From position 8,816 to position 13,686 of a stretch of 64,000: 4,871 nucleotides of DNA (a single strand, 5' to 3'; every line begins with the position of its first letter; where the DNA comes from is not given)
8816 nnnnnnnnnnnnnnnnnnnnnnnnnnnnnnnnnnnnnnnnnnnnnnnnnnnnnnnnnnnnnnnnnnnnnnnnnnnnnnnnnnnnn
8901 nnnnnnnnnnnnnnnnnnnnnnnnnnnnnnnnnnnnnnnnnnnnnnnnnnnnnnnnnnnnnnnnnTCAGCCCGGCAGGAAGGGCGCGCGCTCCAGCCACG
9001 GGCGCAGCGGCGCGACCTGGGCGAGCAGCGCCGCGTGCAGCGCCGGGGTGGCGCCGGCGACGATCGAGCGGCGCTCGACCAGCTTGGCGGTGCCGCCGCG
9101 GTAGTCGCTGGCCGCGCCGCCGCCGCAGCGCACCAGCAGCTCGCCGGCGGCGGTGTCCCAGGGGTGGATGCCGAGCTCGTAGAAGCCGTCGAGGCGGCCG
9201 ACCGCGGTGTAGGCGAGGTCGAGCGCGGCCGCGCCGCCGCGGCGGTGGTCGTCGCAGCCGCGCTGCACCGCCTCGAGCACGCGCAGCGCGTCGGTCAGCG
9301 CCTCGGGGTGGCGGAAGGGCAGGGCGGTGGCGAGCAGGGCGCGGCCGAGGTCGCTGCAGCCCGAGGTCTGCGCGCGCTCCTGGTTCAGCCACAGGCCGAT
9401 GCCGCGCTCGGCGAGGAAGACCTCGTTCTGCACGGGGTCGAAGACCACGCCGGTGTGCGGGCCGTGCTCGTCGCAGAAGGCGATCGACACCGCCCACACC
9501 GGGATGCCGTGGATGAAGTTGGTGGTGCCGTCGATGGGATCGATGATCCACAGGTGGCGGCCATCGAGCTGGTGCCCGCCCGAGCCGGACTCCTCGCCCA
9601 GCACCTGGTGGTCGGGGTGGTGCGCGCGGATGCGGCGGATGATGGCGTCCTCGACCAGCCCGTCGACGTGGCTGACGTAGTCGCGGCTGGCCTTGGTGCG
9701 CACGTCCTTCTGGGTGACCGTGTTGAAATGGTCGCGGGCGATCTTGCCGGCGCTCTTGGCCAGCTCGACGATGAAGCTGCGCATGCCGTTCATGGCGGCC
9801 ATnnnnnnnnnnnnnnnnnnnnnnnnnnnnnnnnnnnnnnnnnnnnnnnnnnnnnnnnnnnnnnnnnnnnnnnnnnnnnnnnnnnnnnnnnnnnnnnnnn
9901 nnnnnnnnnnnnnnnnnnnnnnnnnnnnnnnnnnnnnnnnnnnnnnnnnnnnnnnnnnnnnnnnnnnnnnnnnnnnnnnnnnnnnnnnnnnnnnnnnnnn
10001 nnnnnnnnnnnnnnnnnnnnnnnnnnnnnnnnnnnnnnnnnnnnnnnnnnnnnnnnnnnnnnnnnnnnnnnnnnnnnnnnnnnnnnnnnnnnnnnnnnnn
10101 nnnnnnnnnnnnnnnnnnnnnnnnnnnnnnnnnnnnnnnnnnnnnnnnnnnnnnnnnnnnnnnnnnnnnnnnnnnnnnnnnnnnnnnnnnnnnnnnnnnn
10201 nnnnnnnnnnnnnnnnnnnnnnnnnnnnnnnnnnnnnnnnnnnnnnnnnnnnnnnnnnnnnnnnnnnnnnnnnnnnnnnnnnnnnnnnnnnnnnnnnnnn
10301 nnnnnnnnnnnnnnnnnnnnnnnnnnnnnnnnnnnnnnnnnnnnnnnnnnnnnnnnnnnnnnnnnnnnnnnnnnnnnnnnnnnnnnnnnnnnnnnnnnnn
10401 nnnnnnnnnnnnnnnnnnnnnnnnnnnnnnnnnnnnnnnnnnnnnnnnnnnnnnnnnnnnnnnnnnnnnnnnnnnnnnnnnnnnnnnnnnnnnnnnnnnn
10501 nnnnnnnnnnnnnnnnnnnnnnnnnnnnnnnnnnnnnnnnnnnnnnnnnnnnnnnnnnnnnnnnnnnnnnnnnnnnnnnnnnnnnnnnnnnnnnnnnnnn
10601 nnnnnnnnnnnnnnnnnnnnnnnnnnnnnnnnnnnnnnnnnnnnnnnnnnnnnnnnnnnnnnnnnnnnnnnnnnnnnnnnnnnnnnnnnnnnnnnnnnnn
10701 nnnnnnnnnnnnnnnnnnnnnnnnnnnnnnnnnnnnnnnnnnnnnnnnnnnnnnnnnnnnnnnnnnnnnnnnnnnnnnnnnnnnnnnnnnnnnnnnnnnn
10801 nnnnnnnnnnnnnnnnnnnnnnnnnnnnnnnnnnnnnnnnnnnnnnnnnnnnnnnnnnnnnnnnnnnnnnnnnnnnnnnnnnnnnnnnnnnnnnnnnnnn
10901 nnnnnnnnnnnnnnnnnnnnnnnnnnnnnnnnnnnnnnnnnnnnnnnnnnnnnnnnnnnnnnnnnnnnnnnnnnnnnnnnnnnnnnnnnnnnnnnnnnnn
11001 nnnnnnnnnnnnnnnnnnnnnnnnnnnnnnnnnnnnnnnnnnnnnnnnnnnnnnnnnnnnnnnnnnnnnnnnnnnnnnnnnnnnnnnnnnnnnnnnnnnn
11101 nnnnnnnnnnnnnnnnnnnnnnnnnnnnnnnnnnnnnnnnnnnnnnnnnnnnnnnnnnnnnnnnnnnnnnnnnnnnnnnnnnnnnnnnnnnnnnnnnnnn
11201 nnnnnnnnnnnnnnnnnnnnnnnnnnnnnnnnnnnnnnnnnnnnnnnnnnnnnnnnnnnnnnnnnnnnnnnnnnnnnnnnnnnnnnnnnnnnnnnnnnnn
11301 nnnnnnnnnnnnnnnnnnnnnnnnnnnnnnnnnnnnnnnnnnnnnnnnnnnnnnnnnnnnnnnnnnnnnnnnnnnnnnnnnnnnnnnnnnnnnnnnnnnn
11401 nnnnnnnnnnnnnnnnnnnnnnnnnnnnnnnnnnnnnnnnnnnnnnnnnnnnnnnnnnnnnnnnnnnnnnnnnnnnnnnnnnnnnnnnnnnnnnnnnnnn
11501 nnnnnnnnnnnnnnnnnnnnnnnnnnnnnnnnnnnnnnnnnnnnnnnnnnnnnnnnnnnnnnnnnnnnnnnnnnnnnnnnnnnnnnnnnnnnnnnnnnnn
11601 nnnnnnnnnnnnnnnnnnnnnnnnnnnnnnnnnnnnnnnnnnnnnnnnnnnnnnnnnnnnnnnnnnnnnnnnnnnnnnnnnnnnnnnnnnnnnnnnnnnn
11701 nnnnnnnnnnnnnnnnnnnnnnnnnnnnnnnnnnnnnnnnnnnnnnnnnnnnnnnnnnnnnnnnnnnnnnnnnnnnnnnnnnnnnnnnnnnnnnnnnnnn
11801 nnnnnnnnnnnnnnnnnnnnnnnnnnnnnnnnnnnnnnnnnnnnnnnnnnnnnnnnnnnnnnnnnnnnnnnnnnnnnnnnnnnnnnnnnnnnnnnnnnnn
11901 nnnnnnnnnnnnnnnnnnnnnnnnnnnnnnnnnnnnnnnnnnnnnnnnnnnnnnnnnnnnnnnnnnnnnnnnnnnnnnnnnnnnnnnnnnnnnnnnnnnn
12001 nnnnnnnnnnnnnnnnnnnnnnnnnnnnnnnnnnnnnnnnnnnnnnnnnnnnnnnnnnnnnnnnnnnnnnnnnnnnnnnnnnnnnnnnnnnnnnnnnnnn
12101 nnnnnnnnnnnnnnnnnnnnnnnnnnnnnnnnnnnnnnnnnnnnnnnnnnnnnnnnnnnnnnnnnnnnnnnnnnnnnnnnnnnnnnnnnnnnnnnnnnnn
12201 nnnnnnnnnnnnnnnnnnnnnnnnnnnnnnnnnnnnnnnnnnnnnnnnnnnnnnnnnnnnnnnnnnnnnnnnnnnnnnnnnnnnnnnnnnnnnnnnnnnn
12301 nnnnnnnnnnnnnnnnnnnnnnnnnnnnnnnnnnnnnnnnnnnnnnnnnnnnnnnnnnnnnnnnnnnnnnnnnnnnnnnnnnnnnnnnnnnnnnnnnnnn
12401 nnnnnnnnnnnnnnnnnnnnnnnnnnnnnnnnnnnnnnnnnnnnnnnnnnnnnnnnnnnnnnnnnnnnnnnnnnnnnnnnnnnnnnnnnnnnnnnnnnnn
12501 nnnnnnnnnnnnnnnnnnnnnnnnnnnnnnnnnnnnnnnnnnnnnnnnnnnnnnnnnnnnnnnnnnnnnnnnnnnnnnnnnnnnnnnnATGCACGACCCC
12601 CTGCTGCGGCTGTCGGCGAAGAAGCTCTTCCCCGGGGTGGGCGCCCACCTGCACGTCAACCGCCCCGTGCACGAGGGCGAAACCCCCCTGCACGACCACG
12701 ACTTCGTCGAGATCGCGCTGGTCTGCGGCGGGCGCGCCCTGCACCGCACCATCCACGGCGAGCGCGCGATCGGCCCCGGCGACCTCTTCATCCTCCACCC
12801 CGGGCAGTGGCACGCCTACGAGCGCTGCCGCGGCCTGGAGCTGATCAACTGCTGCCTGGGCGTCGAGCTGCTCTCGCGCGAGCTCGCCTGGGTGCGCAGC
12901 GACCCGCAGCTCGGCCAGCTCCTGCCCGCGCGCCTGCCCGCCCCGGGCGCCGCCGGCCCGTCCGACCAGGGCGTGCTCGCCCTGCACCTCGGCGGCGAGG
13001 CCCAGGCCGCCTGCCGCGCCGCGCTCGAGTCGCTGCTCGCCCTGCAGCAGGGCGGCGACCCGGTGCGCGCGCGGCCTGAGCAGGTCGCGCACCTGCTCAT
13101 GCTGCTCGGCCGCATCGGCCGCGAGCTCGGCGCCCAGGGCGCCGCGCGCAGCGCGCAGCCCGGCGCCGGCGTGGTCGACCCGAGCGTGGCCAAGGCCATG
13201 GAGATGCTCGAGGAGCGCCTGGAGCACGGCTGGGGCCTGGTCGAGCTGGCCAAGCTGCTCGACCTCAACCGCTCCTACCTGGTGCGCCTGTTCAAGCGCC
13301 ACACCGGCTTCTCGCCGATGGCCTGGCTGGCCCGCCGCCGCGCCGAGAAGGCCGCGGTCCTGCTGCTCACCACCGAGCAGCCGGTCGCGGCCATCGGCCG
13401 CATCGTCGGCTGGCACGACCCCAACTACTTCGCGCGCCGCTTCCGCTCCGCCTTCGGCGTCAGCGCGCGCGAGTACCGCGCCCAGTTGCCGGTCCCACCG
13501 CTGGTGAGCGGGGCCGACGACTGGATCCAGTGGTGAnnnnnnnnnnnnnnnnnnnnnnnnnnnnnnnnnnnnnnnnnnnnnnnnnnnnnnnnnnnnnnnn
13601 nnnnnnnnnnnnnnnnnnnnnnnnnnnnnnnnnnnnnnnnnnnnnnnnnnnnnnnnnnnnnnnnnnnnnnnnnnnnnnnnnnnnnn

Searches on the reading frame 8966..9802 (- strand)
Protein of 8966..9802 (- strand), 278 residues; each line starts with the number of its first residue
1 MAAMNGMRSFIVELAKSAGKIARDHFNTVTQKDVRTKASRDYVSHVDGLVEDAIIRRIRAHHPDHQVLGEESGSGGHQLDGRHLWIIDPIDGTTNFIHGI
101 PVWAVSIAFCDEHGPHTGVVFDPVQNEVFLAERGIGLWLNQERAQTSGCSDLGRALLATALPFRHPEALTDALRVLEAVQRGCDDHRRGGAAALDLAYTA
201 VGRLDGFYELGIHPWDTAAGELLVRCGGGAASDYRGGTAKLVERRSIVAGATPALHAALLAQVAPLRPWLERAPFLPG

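Call 22: search_protein_families(library=pfam, proteins=[window:8966-9802:-])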
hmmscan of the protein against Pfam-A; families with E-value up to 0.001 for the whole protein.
window:8966-9802:- (278 aa): 1 family
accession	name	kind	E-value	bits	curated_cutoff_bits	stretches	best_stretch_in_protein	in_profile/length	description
PF00459.30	Inositol_P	-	3e-62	211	27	1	7-263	5-266/271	Inositol monophosphatase family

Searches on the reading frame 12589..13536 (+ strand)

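Call 12: search_protein_families(library=pfam, proteins=[window:12589-13536:+])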
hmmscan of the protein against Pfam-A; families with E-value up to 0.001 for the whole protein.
window:12589-13536:+ (315 aa): 5 families
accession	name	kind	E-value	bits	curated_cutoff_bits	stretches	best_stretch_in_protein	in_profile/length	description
PF12833.13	HTH_18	-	5.4e-21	75.1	33.6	1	220-298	1-79/80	Helix-turn-helix domain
PF00165.29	HTH_AraC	-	1.2e-14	54.5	26.6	2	261-297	6-41/42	Bacterial regulatory helix-turn-helix proteins, AraC family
PF02311.25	AraC_binding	-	2.7e-10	40.5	21.1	1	32-150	16-131/135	AraC-like ligand binding domain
PF07883.17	Cupin_2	-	0.00011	22.2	27.2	1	26-81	6-59/70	Cupin domain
PF13384.12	HTH_23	-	0.00067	19.8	24.6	0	199-242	3-47/50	Homeodomain-like domain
